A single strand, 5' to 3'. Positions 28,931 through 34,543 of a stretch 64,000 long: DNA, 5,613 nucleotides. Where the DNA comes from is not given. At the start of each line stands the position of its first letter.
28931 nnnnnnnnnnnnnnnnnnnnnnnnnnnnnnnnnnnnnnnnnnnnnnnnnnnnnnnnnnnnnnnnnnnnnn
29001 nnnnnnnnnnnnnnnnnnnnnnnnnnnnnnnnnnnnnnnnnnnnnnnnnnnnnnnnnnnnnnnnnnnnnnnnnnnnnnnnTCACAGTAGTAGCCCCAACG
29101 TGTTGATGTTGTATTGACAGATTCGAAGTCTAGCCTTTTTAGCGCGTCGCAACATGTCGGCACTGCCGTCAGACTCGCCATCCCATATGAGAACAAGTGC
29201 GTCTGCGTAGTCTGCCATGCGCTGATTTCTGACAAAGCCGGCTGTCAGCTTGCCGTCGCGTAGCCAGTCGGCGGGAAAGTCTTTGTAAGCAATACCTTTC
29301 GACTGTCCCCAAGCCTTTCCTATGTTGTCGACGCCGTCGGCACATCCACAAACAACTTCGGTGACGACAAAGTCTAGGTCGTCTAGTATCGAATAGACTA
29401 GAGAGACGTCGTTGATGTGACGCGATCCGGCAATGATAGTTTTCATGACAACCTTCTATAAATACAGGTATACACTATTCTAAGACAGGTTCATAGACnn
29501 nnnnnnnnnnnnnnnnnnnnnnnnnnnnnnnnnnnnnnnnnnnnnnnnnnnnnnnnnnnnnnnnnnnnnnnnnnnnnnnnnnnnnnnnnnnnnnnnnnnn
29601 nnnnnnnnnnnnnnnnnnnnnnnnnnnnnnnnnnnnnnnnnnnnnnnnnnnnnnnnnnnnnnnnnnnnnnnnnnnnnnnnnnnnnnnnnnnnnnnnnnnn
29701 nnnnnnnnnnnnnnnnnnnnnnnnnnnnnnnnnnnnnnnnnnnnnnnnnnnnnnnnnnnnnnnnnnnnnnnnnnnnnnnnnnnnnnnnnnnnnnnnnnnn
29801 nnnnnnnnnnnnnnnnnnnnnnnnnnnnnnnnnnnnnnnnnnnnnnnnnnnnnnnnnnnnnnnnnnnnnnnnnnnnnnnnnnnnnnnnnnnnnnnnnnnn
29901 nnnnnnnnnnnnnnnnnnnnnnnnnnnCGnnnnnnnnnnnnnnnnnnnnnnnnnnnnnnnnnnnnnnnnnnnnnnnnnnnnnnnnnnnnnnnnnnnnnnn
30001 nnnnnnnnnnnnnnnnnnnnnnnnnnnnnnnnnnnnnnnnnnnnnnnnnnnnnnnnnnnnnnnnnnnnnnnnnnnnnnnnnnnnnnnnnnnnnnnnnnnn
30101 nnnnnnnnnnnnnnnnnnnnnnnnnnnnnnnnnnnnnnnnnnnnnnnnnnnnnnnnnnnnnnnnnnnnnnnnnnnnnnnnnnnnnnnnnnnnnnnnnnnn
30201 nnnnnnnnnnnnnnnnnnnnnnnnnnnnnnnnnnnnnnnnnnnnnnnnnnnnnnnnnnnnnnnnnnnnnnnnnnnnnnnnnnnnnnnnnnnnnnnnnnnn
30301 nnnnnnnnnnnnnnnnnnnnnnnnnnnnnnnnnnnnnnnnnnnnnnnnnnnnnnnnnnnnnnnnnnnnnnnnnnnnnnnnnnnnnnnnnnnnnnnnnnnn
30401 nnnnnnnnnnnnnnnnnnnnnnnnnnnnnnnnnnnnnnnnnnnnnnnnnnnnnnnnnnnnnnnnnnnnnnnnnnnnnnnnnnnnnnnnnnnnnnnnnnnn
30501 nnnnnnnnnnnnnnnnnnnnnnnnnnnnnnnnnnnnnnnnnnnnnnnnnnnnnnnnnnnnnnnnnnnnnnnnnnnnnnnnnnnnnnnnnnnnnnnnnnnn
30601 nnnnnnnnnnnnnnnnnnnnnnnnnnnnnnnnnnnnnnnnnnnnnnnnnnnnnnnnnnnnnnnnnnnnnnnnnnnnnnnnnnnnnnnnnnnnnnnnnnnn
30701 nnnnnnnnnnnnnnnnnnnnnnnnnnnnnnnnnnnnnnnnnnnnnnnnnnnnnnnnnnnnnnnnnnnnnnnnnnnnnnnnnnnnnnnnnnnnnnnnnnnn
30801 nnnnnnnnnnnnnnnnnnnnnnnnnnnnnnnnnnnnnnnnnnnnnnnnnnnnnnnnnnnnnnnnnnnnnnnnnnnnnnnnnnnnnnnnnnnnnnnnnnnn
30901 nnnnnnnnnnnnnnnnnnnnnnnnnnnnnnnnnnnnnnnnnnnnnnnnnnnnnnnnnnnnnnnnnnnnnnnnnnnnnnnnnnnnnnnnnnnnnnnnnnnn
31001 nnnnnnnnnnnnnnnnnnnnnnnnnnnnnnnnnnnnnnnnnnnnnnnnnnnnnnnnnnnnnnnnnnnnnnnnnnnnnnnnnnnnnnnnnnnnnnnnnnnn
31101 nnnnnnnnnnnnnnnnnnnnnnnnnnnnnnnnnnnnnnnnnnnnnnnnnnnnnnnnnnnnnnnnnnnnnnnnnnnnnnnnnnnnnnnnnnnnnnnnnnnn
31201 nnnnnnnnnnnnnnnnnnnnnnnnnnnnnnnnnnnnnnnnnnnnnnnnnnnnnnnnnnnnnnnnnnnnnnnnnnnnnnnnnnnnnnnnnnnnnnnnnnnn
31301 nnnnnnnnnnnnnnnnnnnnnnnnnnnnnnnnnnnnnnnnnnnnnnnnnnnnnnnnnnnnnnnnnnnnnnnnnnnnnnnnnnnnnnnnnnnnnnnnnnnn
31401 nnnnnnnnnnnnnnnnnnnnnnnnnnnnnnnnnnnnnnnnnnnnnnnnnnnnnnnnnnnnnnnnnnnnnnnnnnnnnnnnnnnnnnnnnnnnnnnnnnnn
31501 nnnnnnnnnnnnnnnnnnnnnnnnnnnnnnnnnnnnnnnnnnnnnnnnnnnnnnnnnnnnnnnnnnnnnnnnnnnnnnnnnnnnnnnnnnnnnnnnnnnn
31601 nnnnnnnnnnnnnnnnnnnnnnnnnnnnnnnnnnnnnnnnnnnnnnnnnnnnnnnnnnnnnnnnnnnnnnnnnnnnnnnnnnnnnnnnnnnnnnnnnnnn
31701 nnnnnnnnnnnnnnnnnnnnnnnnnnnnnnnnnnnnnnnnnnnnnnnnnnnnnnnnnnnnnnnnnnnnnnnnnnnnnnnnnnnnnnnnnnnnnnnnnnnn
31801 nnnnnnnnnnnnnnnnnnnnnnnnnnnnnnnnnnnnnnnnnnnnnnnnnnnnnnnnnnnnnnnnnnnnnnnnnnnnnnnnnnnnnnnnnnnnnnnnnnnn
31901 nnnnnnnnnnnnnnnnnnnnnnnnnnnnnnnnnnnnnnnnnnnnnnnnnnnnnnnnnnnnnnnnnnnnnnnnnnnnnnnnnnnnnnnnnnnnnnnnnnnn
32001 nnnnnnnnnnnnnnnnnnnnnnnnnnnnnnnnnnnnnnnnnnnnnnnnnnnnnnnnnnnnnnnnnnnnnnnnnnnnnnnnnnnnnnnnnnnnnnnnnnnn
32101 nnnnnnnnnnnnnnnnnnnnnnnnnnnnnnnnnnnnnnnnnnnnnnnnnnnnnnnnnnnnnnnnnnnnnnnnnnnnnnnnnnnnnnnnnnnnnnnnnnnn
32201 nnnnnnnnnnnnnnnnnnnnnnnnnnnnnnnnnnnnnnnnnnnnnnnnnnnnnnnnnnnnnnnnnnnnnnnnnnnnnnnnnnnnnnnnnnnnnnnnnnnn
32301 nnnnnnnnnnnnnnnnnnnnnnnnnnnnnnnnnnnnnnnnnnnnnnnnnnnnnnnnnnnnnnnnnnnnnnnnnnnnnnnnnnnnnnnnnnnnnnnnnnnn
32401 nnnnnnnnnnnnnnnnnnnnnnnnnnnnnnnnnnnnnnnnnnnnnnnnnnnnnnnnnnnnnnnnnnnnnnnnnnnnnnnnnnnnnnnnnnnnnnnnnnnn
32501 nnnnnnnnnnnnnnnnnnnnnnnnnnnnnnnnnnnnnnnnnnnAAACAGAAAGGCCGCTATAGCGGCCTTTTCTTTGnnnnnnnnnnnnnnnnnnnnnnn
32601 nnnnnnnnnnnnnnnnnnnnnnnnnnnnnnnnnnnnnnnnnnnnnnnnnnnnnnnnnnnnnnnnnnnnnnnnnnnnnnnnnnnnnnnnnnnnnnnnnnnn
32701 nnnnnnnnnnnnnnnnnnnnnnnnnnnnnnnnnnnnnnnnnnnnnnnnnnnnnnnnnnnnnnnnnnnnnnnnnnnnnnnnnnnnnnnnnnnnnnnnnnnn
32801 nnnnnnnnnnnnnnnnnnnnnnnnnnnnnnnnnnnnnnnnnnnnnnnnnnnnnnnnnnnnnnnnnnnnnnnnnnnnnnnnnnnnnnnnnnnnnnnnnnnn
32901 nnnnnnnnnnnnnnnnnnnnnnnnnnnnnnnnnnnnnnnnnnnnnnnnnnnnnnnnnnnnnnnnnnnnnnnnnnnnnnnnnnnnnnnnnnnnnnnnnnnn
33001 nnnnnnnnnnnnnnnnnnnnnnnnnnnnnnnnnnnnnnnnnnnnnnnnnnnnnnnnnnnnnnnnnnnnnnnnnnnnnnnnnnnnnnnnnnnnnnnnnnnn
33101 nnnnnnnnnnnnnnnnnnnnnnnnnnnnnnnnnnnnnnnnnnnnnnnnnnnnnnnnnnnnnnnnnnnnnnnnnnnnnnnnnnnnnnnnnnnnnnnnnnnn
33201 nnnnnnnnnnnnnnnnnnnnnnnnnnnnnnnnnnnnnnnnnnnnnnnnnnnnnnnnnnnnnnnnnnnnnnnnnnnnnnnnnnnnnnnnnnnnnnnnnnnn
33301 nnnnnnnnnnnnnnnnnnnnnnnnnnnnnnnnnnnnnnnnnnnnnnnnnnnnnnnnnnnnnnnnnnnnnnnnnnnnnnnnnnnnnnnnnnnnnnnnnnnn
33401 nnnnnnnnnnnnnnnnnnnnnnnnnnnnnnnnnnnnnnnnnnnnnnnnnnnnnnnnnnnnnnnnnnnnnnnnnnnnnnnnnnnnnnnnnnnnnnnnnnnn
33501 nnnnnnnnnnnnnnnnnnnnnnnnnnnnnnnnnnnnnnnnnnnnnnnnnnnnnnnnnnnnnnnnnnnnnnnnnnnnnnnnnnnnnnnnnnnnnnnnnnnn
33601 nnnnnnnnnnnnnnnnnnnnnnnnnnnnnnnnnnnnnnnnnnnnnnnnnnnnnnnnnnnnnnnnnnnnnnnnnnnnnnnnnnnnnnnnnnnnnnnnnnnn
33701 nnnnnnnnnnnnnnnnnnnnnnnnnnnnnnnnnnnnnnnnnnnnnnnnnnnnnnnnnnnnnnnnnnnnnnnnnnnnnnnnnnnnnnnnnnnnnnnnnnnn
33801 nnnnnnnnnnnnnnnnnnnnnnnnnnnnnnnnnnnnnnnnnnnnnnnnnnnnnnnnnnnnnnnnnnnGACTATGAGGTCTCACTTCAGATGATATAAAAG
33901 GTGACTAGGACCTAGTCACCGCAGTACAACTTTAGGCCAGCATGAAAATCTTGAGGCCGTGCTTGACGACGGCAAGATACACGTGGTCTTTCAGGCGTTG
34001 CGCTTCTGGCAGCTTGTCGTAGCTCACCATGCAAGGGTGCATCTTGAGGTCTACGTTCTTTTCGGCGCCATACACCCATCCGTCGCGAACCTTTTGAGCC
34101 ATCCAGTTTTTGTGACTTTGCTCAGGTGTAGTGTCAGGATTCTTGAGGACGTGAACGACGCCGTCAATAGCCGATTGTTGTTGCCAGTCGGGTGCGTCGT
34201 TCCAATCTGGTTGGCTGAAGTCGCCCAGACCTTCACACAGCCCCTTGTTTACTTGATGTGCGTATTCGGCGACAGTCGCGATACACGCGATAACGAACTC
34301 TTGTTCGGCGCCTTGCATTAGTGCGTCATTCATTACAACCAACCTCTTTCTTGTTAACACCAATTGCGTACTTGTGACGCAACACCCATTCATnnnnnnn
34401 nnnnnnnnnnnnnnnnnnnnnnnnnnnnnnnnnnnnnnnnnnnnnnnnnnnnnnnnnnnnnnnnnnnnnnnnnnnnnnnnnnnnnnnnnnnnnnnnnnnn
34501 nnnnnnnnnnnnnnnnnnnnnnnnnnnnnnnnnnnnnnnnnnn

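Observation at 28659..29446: NADAR + SLOG(DUF2493) operon leading into the DNA ligase gene: a candidate ADP-ribose removal/anti-defence module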

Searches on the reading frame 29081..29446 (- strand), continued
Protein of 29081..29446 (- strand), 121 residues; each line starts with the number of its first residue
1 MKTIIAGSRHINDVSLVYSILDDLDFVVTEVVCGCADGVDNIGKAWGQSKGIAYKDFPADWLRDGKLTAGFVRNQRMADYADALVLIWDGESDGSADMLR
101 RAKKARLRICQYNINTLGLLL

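Call 70: search_solved_structures(query=A1, max_evalue=10, show_alignments=5)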
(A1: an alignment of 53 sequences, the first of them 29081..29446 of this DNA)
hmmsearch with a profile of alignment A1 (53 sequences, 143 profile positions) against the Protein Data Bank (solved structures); distinct sequences matched with E-value up to 10: 16.
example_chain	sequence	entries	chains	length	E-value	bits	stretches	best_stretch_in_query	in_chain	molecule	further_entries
3uqz_A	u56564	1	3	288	0.0097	19.2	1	3-53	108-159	DNA processing protein DprA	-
4ljr_A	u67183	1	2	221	0.012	18.9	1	2-117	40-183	DNA processing chain A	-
5mll_A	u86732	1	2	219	0.012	18.8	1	2-119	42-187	DNA processing chain A (DprA)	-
4ljk_A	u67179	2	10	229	0.013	18.8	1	2-119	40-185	DNA processing chain A (DprA)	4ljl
3imk_A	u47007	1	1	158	0.14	15.4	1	28-55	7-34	Putative molybdenum carrier protein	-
8zva_A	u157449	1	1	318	0.26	14.5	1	20-129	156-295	DNA processing protein DprA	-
9vzo_A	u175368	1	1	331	0.29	14.4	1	20-129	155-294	DprA-like antitoxin protein ShosA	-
6g6q_A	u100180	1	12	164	1.3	12.3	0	18-40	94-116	Ika4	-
8tfo_A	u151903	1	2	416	1.4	12.1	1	20-50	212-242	Mevalonate kinase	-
5mpq_A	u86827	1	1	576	2.9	11.1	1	68-105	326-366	Transglycosylase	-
6fpn_B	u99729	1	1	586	3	11.1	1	68-105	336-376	Putative soluble lytic murein transglycosylase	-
5o24_A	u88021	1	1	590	3.1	11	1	68-105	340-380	Transglycosylase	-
5o29_A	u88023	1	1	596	3.1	11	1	68-105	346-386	Transglycosylase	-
5o2n_A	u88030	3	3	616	3.3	10.9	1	68-105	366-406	Transglycosylase | Putative soluble lytic murein transglycosylase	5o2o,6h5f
5o1j_A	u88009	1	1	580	4.1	10.6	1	67-105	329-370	Putative soluble lytic murein transglycosylase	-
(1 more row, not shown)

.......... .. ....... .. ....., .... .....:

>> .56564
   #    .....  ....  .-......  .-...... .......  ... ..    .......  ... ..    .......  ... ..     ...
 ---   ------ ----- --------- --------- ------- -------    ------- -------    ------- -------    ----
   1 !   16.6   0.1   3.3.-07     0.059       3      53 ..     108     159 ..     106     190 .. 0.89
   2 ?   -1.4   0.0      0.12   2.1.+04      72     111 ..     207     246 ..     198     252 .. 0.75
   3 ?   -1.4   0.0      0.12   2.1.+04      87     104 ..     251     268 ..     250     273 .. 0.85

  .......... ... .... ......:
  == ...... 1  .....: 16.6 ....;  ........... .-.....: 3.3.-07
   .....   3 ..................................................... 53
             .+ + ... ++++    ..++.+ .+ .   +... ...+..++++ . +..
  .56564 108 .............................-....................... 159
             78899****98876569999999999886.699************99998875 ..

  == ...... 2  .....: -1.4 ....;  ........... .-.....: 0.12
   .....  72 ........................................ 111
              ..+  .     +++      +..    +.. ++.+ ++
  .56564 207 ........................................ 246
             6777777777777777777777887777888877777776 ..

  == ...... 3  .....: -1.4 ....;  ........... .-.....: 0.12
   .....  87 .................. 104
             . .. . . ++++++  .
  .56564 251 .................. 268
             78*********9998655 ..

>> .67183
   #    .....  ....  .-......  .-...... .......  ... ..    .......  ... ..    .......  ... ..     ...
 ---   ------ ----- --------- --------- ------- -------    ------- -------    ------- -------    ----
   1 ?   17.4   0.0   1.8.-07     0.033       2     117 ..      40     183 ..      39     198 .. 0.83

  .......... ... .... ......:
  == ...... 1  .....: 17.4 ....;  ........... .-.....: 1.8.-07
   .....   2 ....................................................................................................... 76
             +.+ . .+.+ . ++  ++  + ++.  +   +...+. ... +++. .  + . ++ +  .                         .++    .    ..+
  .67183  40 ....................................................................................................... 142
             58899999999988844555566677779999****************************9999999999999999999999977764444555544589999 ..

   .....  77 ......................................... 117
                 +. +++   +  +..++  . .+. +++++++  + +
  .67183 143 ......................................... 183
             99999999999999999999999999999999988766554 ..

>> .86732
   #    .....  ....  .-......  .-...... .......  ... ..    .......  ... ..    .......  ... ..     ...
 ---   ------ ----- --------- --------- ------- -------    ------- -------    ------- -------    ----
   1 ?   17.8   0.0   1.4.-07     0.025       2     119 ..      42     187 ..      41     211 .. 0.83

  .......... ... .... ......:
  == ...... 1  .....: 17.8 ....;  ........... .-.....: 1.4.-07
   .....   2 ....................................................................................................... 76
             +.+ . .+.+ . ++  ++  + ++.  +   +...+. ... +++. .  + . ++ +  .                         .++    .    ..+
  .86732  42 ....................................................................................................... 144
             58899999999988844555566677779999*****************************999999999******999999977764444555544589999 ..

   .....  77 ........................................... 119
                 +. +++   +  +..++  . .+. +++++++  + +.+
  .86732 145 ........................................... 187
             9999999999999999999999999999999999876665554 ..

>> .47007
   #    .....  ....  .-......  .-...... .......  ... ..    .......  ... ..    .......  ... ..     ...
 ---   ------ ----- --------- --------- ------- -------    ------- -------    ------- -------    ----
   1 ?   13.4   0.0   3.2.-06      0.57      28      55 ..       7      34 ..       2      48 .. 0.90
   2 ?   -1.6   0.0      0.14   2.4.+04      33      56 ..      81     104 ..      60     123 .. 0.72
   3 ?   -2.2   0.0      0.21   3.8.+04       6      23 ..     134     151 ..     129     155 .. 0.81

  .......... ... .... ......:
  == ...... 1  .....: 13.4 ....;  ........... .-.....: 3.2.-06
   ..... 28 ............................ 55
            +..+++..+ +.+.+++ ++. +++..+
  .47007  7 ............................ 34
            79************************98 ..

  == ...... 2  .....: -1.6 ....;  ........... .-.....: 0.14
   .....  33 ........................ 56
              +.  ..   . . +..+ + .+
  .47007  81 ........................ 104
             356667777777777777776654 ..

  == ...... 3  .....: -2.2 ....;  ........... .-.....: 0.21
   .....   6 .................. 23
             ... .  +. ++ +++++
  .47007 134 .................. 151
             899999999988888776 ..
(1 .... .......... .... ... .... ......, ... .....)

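Call 75: search_protein_families(library=ncbifam, proteins=[window:29081-29446:-], max_evalue=0.001)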
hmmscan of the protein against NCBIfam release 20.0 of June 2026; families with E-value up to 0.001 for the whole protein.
window:29081-29446:- (121 aa): 0 families

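Call 93: fold_search(model_id=the predicted structure, library=viral)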
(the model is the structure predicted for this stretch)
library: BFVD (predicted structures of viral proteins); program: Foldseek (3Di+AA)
matches with E <= 10: 957; with E <= 0.001: 59
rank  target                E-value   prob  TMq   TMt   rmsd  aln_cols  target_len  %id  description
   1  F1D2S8                2.4e-13  1.00  0.84  0.19   2.6       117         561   40  (no name in the UniProt tables at hand)
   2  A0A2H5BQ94            3.4e-13  1.00  0.87  0.50   1.4       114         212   38  DUF2493 domain-containing protein [Vibrio phage Vp_R1]
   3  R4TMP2                2.2e-11  1.00  0.86  0.87   1.4       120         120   33  DUF2493 domain-containing protein [Halogranum tailed virus 1]
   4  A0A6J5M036            3.1e-11  1.00  0.85  0.83   2.2       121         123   30  Mycobacteriophage D29, Gp61 [uncultured Caudovirales phage]
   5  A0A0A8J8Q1            5.2e-11  1.00  0.84  0.57   2.3       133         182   28  DUF2493 domain-containing protein [Ralstonia phage RSL2]
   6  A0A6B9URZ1            6.8e-11  1.00  0.88  0.54   1.0       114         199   30  (no name in the UniProt tables at hand)
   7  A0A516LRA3            8.3e-11  1.00  0.82  0.60   2.7       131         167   31  (no name in the UniProt tables at hand)
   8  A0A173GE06            8.3e-11  1.00  0.83  0.35   3.4       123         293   26  DprA-like protein [Erwinia phage vB_EamM_RAY]
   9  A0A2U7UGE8            1.2e-10  1.00  0.88  0.56   1.7       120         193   31  YspA cpYpsA-related SLOG domain-containing protein [Pandoravirus macleodensis]
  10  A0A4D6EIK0            1.4e-10  1.00  0.86  0.39   1.9       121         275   27  YspA cpYpsA-related SLOG domain-containing protein [Pandoravirus celtis]
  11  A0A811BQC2            1.6e-10  1.00  0.87  0.43   1.7       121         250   27  YspA cpYpsA-related SLOG domain-containing protein [Pandoravirus japonicus]
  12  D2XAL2                1.8e-10  1.00  0.83  0.58   2.1       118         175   27  Rossmann-fold nucleotide-binding protein [Marseillevirus marseillevirus]
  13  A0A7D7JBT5            3.6e-10  1.00  0.85  0.38   1.9       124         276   28  (no name in the UniProt tables at hand)
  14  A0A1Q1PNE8            3.6e-10  1.00  0.82  0.47   2.1       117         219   27  (no name in the UniProt tables at hand)
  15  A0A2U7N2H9            7.4e-10  1.00  0.82  0.71   3.1       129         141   26  Putative guanylate kinase [Pseudomonas phage PspYZU05]
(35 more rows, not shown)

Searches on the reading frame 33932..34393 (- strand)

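Call 24: search_protein_families(library=phrogs, proteins=[window:33932-34393:-], max_evalue=0.001)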
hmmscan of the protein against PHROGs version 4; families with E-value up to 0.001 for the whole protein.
window:33932-34393:- (153 aa): 4 families
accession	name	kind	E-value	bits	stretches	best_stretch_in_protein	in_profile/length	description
phrog_5154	-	unknown function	3.5e-44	152.6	1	35-145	146-256/454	-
phrog_11782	-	unknown function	3.2e-34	119.7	1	38-144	3-109/290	-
phrog_18865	-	unknown function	2.9e-30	106.6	1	32-144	68-179/183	-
phrog_4435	-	unknown function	2.2e-07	31.9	1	35-144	184-249/252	-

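Call 26: search_protein_families(library=pfam, proteins=[window:33932-34393:-], max_evalue=1)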
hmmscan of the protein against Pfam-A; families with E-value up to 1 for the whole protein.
window:33932-34393:- (153 aa): 1 family
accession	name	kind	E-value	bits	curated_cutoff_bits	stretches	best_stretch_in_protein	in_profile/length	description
PF02026.21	RyR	-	1.4e-10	41.7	27.4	1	89-136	24-71/91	RyR domain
